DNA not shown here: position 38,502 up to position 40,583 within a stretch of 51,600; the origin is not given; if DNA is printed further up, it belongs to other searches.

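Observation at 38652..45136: Coupled operon of a 1566-aa sacsin/NOV-like GHKL ATPase (DUF3883-like C-terminus) and an Upf1/Dna2-like SF1 helicase: candidate uncharacterised defence system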

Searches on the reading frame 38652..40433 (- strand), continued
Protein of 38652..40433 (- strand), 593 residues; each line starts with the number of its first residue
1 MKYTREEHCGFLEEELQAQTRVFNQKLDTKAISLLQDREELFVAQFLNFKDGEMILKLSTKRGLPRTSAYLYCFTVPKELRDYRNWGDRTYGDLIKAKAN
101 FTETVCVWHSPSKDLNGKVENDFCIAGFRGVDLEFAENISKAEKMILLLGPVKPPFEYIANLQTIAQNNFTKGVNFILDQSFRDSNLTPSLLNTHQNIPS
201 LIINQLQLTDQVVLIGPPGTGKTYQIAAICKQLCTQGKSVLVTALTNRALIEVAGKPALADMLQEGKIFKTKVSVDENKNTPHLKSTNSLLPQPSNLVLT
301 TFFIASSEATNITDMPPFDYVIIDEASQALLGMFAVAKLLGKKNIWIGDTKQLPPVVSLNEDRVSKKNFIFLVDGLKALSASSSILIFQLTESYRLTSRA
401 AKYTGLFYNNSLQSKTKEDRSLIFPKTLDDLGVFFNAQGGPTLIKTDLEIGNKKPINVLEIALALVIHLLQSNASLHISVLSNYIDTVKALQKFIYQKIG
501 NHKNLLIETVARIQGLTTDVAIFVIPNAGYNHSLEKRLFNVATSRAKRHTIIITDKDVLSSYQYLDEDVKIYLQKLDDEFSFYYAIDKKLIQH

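Call 33: find_homologous_proteins(query=window:38652-40433:-, max_evalue=1e-20)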
Query window:38652-40433:- (593 aa): 2964 proteins with E <= 1e-20 among 8000 candidates; the best 120 are listed.
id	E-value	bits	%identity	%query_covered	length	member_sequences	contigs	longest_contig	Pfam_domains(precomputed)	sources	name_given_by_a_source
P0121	0.0e+0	1319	100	100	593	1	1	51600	PF13087.13,PF13086.13,PF01695.24,PF01443.25,PF13604.13,PF13245.13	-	-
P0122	0.0e+0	1225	94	100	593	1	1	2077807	PF13087.13,PF13086.13,PF01695.24,PF01443.25,PF13604.13,PF13245.13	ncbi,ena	-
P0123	1.1e-292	990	74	100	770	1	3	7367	PF13087.13,PF13086.13,PF05127.22,PF01443.25,PF13638.13,PF13604.13,PF13245.13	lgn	-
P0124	4.4e-292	988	74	100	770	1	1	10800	PF13087.13,PF13086.13,PF05127.22,PF01443.25,PF13638.13,PF13604.13,PF13245.13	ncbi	-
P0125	9.3e-292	987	75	100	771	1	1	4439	PF13087.13,PF13086.13,PF05127.22,PF01443.25,PF13638.13,PF13604.13,PF13245.13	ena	-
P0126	5.1e-291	984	74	100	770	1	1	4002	PF13087.13,PF13086.13,PF05127.22,PF01443.25,PF13638.13,PF13604.13,PF13245.13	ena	-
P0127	6.2e-290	981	75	100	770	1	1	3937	PF13087.13,PF13086.13,PF01443.25,PF13638.13,PF13604.13,PF13245.13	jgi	-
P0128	8.3e-290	980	74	100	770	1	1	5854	PF13087.13,PF13086.13,PF05127.22,PF01443.25,PF13638.13,PF13604.13,PF13245.13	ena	-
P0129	1.0e-289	980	74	100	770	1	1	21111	PF13087.13,PF13086.13,PF05127.22,PF01443.25,PF13638.13,PF13604.13,PF13245.13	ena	-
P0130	1.3e-289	980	73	100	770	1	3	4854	PF13087.13,PF13086.13,PF05127.22,PF01443.25,PF13638.13,PF13604.13,PF13245.13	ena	-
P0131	1.5e-289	979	74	100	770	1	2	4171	PF13087.13,PF13086.13,PF05127.22,PF01443.25,PF13638.13,PF13604.13,PF13245.13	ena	-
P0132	1.5e-289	979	74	100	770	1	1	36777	PF13087.13,PF13086.13,PF05127.22,PF01443.25,PF13638.13,PF13604.13,PF13245.13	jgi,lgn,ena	jgi:rRNA-processing protein FCF1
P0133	1.8e-289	979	74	100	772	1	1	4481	PF13087.13,PF13086.13,PF01443.25,PF13638.13,PF13604.13,PF13245.13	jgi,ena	-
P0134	2.7e-289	978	74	100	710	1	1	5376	PF13087.13,PF13086.13,PF01443.25,PF13638.13,PF13604.13,PF13245.13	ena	-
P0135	3.0e-289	978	74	100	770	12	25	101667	PF13087.13,PF13086.13,PF05127.22,PF01443.25,PF13638.13,PF13604.13,PF13245.13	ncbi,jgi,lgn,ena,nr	ncbi:MAG TPA: PIN domain-containing protein [Niabella sp.]|nr:PIN domain-containing protein [Niabell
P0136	1.1e-288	976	74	100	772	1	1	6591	PF13087.13,PF13086.13,PF01443.25,PF13638.13,PF13604.13,PF13245.13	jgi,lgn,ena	-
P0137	1.2e-288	976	74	100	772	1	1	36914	PF13087.13,PF13086.13,PF01443.25,PF13638.13,PF13604.13,PF13245.13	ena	-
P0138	1.3e-288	976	74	100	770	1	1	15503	PF13087.13,PF13086.13,PF05127.22,PF01443.25,PF13638.13,PF13604.13,PF13245.13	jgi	jgi:DNA replication ATP-dependent helicase Dna2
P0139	1.3e-288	976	74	100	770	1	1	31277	PF13087.13,PF13086.13,PF05127.22,PF01443.25,PF13638.13,PF13604.13,PF13245.13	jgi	jgi:DNA replication ATP-dependent helicase Dna2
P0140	1.4e-288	976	74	100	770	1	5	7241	PF13087.13,PF13086.13,PF05127.22,PF01443.25,PF13638.13,PF13604.13,PF13245.13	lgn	-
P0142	1.5e-288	976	74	100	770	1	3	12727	PF13087.13,PF13086.13,PF05127.22,PF01443.25,PF13638.13,PF13604.13,PF13245.13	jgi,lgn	-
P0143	1.6e-288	976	74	100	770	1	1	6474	PF13087.13,PF13086.13,PF05127.22,PF01443.25,PF13638.13,PF13604.13,PF13245.13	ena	-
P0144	1.6e-288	976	74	100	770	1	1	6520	PF13087.13,PF13086.13,PF01443.25,PF13638.13,PF13604.13,PF13245.13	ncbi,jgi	jgi:DNA replication ATP-dependent helicase Dna2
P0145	1.8e-288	976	74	100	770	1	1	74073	PF13087.13,PF13086.13,PF05127.22,PF01443.25,PF13638.13,PF13604.13,PF13245.13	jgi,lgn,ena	-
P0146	2.1e-288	976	74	100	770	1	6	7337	PF13087.13,PF13086.13,PF05127.22,PF01443.25,PF13638.13,PF13604.13,PF13245.13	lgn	-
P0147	2.2e-288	976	74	100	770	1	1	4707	PF13087.13,PF13086.13,PF05127.22,PF01443.25,PF13638.13,PF13604.13,PF13245.13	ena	-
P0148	2.2e-288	976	74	100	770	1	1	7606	PF13087.13,PF13086.13,PF05127.22,PF01443.25,PF13638.13,PF13604.13,PF13245.13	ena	-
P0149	2.3e-288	975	74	100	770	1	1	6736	PF13087.13,PF13086.13,PF05127.22,PF01443.25,PF13638.13,PF13604.13,PF13245.13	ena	-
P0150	2.4e-288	975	74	100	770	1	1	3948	PF13087.13,PF13086.13,PF01443.25,PF13638.13,PF13604.13,PF13245.13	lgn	-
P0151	2.5e-288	975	74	100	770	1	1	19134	PF13087.13,PF13086.13,PF01443.25,PF13638.13,PF13604.13,PF13245.13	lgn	-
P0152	2.5e-288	975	74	100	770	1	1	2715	PF13087.13,PF13086.13,PF05127.22,PF01443.25,PF13638.13,PF13604.13,PF13245.13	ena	-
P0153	2.6e-288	975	74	100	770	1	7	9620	PF13087.13,PF13086.13,PF01443.25,PF13638.13,PF13604.13,PF13245.13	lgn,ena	-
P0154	3.6e-288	975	73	100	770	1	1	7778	PF13087.13,PF13086.13,PF01443.25,PF13638.13,PF13604.13,PF13245.13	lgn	-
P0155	3.8e-288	975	74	100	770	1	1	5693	PF13087.13,PF13086.13,PF05127.22,PF01443.25,PF13638.13,PF13604.13,PF13245.13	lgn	-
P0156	4.2e-288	975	74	100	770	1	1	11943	PF13087.13,PF13086.13,PF05127.22,PF01443.25,PF13638.13,PF13604.13,PF13245.13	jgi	jgi:rRNA-processing protein FCF1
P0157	4.3e-288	975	74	100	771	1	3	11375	PF13087.13,PF13086.13,PF05127.22,PF01443.25,PF13638.13,PF13604.13,PF13245.13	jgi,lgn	jgi:rRNA-processing protein FCF1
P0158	5.2e-288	974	74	100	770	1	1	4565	PF13087.13,PF13086.13,PF05127.22,PF01443.25,PF13638.13,PF13604.13,PF13245.13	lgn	-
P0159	5.2e-288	974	74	100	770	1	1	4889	PF13087.13,PF13086.13,PF05127.22,PF01443.25,PF13638.13,PF13604.13,PF13245.13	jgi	jgi:DNA replication ATP-dependent helicase Dna2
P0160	5.5e-288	974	73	100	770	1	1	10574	PF13087.13,PF13086.13,PF05127.22,PF01443.25,PF13638.13,PF13604.13,PF13245.13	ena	-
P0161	5.8e-288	974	74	100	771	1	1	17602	PF13087.13,PF13086.13,PF01443.25,PF13638.13,PF13604.13,PF13245.13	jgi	jgi:DNA replication ATP-dependent helicase Dna2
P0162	5.8e-288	974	74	100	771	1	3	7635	PF13087.13,PF13086.13,PF01443.25,PF13638.13,PF13604.13,PF13245.13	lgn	-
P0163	6.2e-288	974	74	100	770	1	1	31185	PF13087.13,PF13086.13,PF05127.22,PF01443.25,PF13638.13,PF13604.13,PF13245.13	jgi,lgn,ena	jgi:rRNA-processing protein FCF1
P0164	1.0e-287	973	74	100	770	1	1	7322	PF13087.13,PF13086.13,PF05127.22,PF01443.25,PF13638.13,PF13604.13,PF13245.13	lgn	-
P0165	1.1e-287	973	74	100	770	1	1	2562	PF13087.13,PF13086.13,PF05127.22,PF01443.25,PF13638.13,PF13604.13,PF13245.13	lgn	-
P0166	1.2e-287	973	74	100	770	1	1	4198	PF13087.13,PF13086.13,PF05127.22,PF01443.25,PF13638.13,PF13604.13,PF13245.13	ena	-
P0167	1.2e-287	973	74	100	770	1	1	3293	PF13087.13,PF13086.13,PF05127.22,PF01443.25,PF13638.13,PF13604.13,PF13245.13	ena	-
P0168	1.3e-287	973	74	100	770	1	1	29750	PF13087.13,PF13086.13,PF05127.22,PF01443.25,PF13638.13,PF13604.13,PF13245.13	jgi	-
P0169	1.4e-287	973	74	100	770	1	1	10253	PF13087.13,PF13086.13,PF05127.22,PF01443.25,PF13638.13,PF13604.13,PF13245.13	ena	-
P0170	1.4e-287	973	74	100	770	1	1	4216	PF13087.13,PF13086.13,PF01443.25,PF13638.13,PF13604.13,PF13245.13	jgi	-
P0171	1.5e-287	973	74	100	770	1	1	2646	PF13087.13,PF13086.13,PF05127.22,PF13638.13,PF13604.13,PF13245.13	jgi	jgi:rRNA-processing protein FCF1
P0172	1.6e-287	973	74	100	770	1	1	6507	PF13087.13,PF13086.13,PF05127.22,PF01695.24,PF01443.25,PF13638.13,PF13604.13,PF13245.13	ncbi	-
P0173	1.7e-287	973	74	100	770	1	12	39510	PF13087.13,PF13086.13,PF05127.22,PF01443.25,PF13638.13,PF13604.13,PF13245.13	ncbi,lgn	-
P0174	1.7e-287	973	74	100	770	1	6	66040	PF13087.13,PF13086.13,PF01443.25,PF13638.13,PF13604.13,PF13245.13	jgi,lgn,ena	-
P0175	1.8e-287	972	74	100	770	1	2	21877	PF13087.13,PF13086.13,PF05127.22,PF01443.25,PF13638.13,PF13604.13,PF13245.13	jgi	jgi:DNA replication ATP-dependent helicase Dna2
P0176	2.4e-287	972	74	100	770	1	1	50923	PF13087.13,PF13086.13,PF05127.22,PF01443.25,PF13638.13,PF13604.13,PF13245.13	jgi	jgi:DNA replication ATP-dependent helicase Dna2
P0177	2.9e-287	972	74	100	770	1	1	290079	PF13087.13,PF13086.13,PF05127.22,PF01443.25,PF13638.13,PF13604.13,PF13245.13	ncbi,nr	ncbi:MAG: AAA family ATPase [Saprospiraceae bacterium]|nr:AAA family ATPase [Candidatus Vicinibacter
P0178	3.1e-287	972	74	100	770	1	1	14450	PF13087.13,PF13086.13,PF01443.25,PF13638.13,PF13604.13,PF13245.13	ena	-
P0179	3.1e-287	972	74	100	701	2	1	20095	PF13087.13,PF13086.13,PF01443.25,PF13638.13,PF13604.13,PF13245.13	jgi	jgi:DNA replication ATP-dependent helicase Dna2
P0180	3.1e-287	972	73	100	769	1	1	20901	PF13087.13,PF13086.13,PF01443.25,PF13638.13,PF13604.13,PF13245.13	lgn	-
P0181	3.2e-287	972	74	100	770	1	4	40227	PF13087.13,PF13086.13,PF05127.22,PF01443.25,PF13638.13,PF13604.13,PF13245.13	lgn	-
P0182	3.2e-287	972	74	100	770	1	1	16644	PF13087.13,PF13086.13,PF05127.22,PF01443.25,PF13638.13,PF13604.13,PF13245.13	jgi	jgi:DNA replication ATP-dependent helicase Dna2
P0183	3.5e-287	972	74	100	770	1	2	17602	PF13087.13,PF13086.13,PF05127.22,PF01443.25,PF13638.13,PF13604.13,PF13245.13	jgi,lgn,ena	-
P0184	3.7e-287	971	73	100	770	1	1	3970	PF13087.13,PF13086.13,PF05127.22,PF01443.25,PF13638.13,PF13604.13,PF13245.13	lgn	-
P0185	3.8e-287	971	74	100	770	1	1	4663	PF13087.13,PF13086.13,PF05127.22,PF01443.25,PF13638.13,PF13604.13,PF13245.13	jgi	jgi:rRNA-processing protein FCF1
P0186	3.9e-287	971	74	100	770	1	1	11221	PF13087.13,PF13086.13,PF05127.22,PF01443.25,PF13638.13,PF13604.13,PF13245.13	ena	-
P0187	3.9e-287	971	74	100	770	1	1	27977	PF13087.13,PF13086.13,PF01443.25,PF13638.13,PF13604.13,PF13245.13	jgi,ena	-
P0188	6.7e-287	971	74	100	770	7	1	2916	PF13087.13,PF13086.13,PF05127.22,PF01443.25,PF13638.13,PF13604.13,PF13245.13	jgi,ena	jgi:rRNA-processing protein FCF1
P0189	7.3e-287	970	74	100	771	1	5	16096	PF13087.13,PF13086.13,PF05127.22,PF01443.25,PF13638.13,PF13604.13,PF13245.13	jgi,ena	-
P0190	7.6e-287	970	74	100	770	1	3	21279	PF13087.13,PF13086.13,PF05127.22,PF01443.25,PF13638.13,PF13604.13,PF13245.13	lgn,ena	-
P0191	8.2e-287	970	74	100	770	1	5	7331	PF13087.13,PF13086.13,PF05127.22,PF01443.25,PF13638.13,PF13604.13,PF13245.13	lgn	-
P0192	8.7e-287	970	74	100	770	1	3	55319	PF13087.13,PF13086.13,PF05127.22,PF01443.25,PF13638.13,PF13604.13,PF13245.13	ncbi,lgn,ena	-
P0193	9.8e-287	970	74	100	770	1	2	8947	PF13087.13,PF13086.13,PF05127.22,PF01443.25,PF13638.13,PF13604.13,PF13245.13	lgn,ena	-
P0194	1.2e-286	970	74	100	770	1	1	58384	PF13087.13,PF13086.13,PF05127.22,PF01443.25,PF13638.13,PF13604.13,PF13245.13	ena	-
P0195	1.4e-286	970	73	100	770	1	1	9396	PF13087.13,PF13086.13,PF05127.22,PF13638.13,PF13604.13,PF13245.13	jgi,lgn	-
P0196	1.5e-286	969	74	100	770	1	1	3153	PF13087.13,PF13086.13,PF05127.22,PF01443.25,PF13638.13,PF13604.13,PF13245.13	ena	-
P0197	1.5e-286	969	73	100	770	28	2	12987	PF13087.13,PF13086.13,PF05127.22,PF01443.25,PF13638.13,PF13604.13,PF13245.13,PF04851.22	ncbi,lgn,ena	-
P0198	1.5e-286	969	73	100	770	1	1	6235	PF13087.13,PF13086.13,PF05127.22,PF01443.25,PF13638.13,PF13604.13,PF13245.13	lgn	-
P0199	1.5e-286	969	74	100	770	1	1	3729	PF13087.13,PF13086.13,PF01443.25,PF13638.13,PF13604.13,PF13245.13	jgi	-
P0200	1.7e-286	969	74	100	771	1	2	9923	PF13087.13,PF13086.13,PF01443.25,PF13638.13,PF13604.13,PF13245.13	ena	-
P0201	1.9e-286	969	74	100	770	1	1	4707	PF13087.13,PF13086.13,PF05127.22,PF01443.25,PF13638.13,PF13604.13,PF13245.13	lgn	-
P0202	2.6e-286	969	74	100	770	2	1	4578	PF13087.13,PF13086.13,PF05127.22,PF01443.25,PF13638.13,PF13604.13,PF13245.13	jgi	jgi:DNA replication ATP-dependent helicase Dna2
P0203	3.0e-286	968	72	100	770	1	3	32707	PF13087.13,PF13086.13,PF01443.25,PF13638.13,PF13604.13,PF13245.13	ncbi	-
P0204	6.7e-286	967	73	100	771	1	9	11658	PF13087.13,PF13086.13,PF01443.25,PF13638.13,PF13604.13,PF13245.13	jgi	jgi:rRNA-processing protein FCF1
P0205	8.3e-286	967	74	100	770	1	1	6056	PF13087.13,PF13086.13,PF01443.25,PF13638.13,PF13604.13,PF13245.13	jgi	jgi:superfamily I DNA and/or RNA helicase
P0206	8.9e-286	967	74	100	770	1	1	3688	PF13087.13,PF13086.13,PF05127.22,PF01443.25,PF13638.13,PF13604.13,PF13245.13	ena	-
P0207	1.0e-285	967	73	100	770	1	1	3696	PF13087.13,PF13086.13,PF05127.22,PF01695.24,PF01443.25,PF13638.13,PF13604.13,PF13245.13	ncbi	-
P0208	1.3e-285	966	73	100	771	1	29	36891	PF13087.13,PF13086.13,PF01443.25,PF13638.13,PF13604.13,PF13245.13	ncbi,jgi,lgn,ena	jgi:hypothetical protein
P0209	1.5e-285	966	73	100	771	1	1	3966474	PF13087.13,PF13086.13,PF01443.25,PF13638.13,PF13604.13,PF13245.13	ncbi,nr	ncbi:MAG: AAA family ATPase [Bacteroidota bacterium]|nr:MAG: AAA family ATPase [Bacteroidota bacteri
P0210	1.6e-285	966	74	100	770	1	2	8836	PF13087.13,PF13086.13,PF05127.22,PF01443.25,PF13638.13,PF13604.13,PF13245.13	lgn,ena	-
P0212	1.7e-285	966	74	98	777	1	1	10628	PF13087.13,PF13086.13,PF05127.22,PF05970.21,PF01443.25,PF13638.13,PF13604.13,PF13245.13,PF04851.22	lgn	-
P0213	1.7e-285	966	73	100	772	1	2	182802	PF13087.13,PF13086.13,PF01443.25,PF13638.13,PF13604.13,PF13245.13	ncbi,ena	-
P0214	2.5e-285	965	73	100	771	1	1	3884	PF13087.13,PF13086.13,PF05127.22,PF01443.25,PF13638.13,PF13604.13,PF13245.13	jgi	-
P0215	2.6e-285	965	73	100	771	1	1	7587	PF13087.13,PF13086.13,PF01443.25,PF13638.13,PF13604.13,PF13245.13,PF04851.22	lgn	-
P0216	4.1e-285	965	73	100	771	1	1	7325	PF13087.13,PF13086.13,PF05127.22,PF01443.25,PF13638.13,PF13604.13,PF13245.13,PF04851.22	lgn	-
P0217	4.4e-285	965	73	100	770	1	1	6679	PF13087.13,PF13086.13,PF01443.25,PF13638.13,PF13604.13,PF13245.13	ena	-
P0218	5.7e-285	964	73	100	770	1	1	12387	PF13087.13,PF13086.13,PF01443.25,PF13638.13,PF13604.13,PF13245.13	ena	-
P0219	7.5e-285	964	73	100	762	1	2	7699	PF13087.13,PF13086.13,PF05127.22,PF01443.25,PF13638.13,PF13604.13,PF13245.13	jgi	-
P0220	7.7e-285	964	73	100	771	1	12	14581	PF13087.13,PF13086.13,PF01443.25,PF13638.13,PF13604.13,PF13245.13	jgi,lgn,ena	jgi:hypothetical protein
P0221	7.8e-285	964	73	100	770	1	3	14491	PF13087.13,PF13086.13,PF01443.25,PF13638.13,PF13604.13,PF13245.13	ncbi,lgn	-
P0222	8.4e-285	964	72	100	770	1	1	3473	PF13087.13,PF13086.13,PF05127.22,PF01443.25,PF13638.13,PF13604.13,PF13245.13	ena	-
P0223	1.1e-284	963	73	100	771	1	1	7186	PF13087.13,PF13086.13,PF01443.25,PF13638.13,PF13604.13,PF13245.13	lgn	-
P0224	1.1e-284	963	73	100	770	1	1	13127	PF13087.13,PF13086.13,PF05127.22,PF01443.25,PF13638.13,PF13604.13,PF13245.13,PF04851.22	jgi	jgi:rRNA-processing protein FCF1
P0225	1.1e-284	963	73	100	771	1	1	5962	PF13087.13,PF13086.13,PF01443.25,PF13638.13,PF13604.13,PF13245.13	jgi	-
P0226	1.4e-284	963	73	100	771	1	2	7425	PF13087.13,PF13086.13,PF01443.25,PF13638.13,PF13604.13,PF13245.13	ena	-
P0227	1.6e-284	963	74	100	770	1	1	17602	PF13087.13,PF13086.13,PF05127.22,PF01443.25,PF13638.13,PF13604.13,PF13245.13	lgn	-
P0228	2.7e-284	962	74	100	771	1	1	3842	PF13087.13,PF13086.13,PF01443.25,PF13638.13,PF13604.13,PF13245.13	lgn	-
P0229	2.8e-284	962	74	99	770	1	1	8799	PF13087.13,PF13086.13,PF05127.22,PF01443.25,PF13638.13,PF13604.13,PF13245.13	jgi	-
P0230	3.1e-284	962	73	100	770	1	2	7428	PF13087.13,PF13086.13,PF01443.25,PF13638.13,PF13604.13,PF13245.13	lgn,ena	-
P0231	3.2e-284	962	73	100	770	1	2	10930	PF13087.13,PF13086.13,PF05127.22,PF01443.25,PF13638.13,PF13604.13,PF13245.13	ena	-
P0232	3.3e-284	962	73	100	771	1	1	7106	PF13087.13,PF13086.13,PF01443.25,PF13638.13,PF13604.13,PF13245.13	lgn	-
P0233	3.5e-284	962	73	100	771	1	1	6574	PF13087.13,PF13086.13,PF01443.25,PF13638.13,PF13604.13,PF13245.13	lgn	-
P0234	3.7e-284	962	73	100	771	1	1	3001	PF13087.13,PF13086.13,PF01443.25,PF13638.13,PF13604.13,PF13245.13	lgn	-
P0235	4.5e-284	961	73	100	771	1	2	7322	PF13087.13,PF13086.13,PF01443.25,PF13638.13,PF13604.13,PF13245.13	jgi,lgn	-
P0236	4.7e-284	961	73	100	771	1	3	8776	PF13087.13,PF13086.13,PF01443.25,PF13638.13,PF13604.13,PF13245.13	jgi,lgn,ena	-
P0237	5.2e-284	961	72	100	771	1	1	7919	PF13087.13,PF13086.13,PF01443.25,PF13638.13,PF13604.13,PF13245.13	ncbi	-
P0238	5.2e-284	961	73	100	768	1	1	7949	PF13087.13,PF13086.13,PF01443.25,PF13638.13,PF13604.13,PF13245.13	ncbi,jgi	jgi:DNA replication ATP-dependent helicase Dna2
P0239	5.3e-284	961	72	100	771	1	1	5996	PF13087.13,PF13086.13,PF01443.25,PF13638.13,PF13604.13,PF13245.13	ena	-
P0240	5.4e-284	961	73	100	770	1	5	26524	PF13087.13,PF13086.13,PF05127.22,PF01443.25,PF13638.13,PF13604.13,PF13245.13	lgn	-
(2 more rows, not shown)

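Call 34: find_encoding_contigs(protein=P0135, flank=8000, max_places=6)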
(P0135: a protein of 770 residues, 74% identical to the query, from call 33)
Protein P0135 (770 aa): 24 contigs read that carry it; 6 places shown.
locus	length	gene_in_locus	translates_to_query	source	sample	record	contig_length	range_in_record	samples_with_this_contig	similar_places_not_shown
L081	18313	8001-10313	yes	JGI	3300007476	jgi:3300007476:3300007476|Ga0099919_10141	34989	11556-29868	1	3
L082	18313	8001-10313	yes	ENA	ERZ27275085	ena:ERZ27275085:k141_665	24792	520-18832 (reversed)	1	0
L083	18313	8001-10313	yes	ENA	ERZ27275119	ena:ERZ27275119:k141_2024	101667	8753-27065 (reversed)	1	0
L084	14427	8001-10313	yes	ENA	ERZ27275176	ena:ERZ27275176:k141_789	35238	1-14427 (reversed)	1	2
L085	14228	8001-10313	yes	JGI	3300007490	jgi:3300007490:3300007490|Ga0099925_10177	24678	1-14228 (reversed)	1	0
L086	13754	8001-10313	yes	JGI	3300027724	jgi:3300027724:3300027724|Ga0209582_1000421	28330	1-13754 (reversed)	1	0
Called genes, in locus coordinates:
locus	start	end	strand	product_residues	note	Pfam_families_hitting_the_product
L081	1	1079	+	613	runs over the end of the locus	PF08665:PglZ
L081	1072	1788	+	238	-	-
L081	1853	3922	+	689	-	PF02171:Piwi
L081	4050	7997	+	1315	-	-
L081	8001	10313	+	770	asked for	PF01443:Viral_helicase1 (faint), PF05127:NAT10_TcmA_helicase (faint), PF13086:AAA_11 (weak), PF13245:AAA_19, PF13604:AAA_30 (weak), PF13086:AAA_11, PF13087:AAA_12, PF13638:PIN_4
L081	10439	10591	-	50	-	-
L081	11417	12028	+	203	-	PF22105:DUF6943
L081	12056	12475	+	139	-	-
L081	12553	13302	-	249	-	-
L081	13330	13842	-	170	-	PF00565:SNase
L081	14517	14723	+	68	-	PF12844:HTH_19 (weak), PF01381:HTH_3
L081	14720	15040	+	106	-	PF13657:Couple_hipA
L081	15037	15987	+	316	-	PF07804:HipA_C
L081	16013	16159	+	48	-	-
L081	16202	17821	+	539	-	PF07690:MFS_1, PF00854:PTR2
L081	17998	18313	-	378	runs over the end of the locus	PF16396:DUF5005, PF13810:DUF4185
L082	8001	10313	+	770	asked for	PF01443:Viral_helicase1 (faint), PF05127:NAT10_TcmA_helicase (faint), PF13086:AAA_11 (weak), PF13245:AAA_19, PF13604:AAA_30 (weak), PF13086:AAA_11, PF13087:AAA_12, PF13638:PIN_4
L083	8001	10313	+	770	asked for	PF01443:Viral_helicase1 (faint), PF05127:NAT10_TcmA_helicase (faint), PF13086:AAA_11 (weak), PF13245:AAA_19, PF13604:AAA_30 (weak), PF13086:AAA_11, PF13087:AAA_12, PF13638:PIN_4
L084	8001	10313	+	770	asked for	PF01443:Viral_helicase1 (faint), PF05127:NAT10_TcmA_helicase (faint), PF13086:AAA_11 (weak), PF13245:AAA_19, PF13604:AAA_30 (weak), PF13086:AAA_11, PF13087:AAA_12, PF13638:PIN_4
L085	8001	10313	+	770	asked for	PF01443:Viral_helicase1 (faint), PF05127:NAT10_TcmA_helicase (faint), PF13086:AAA_11 (weak), PF13245:AAA_19, PF13604:AAA_30 (weak), PF13086:AAA_11, PF13087:AAA_12, PF13638:PIN_4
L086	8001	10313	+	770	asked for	PF01443:Viral_helicase1 (faint), PF05127:NAT10_TcmA_helicase (faint), PF13086:AAA_11 (weak), PF13245:AAA_19, PF13604:AAA_30 (weak), PF13086:AAA_11, PF13087:AAA_12, PF13638:PIN_4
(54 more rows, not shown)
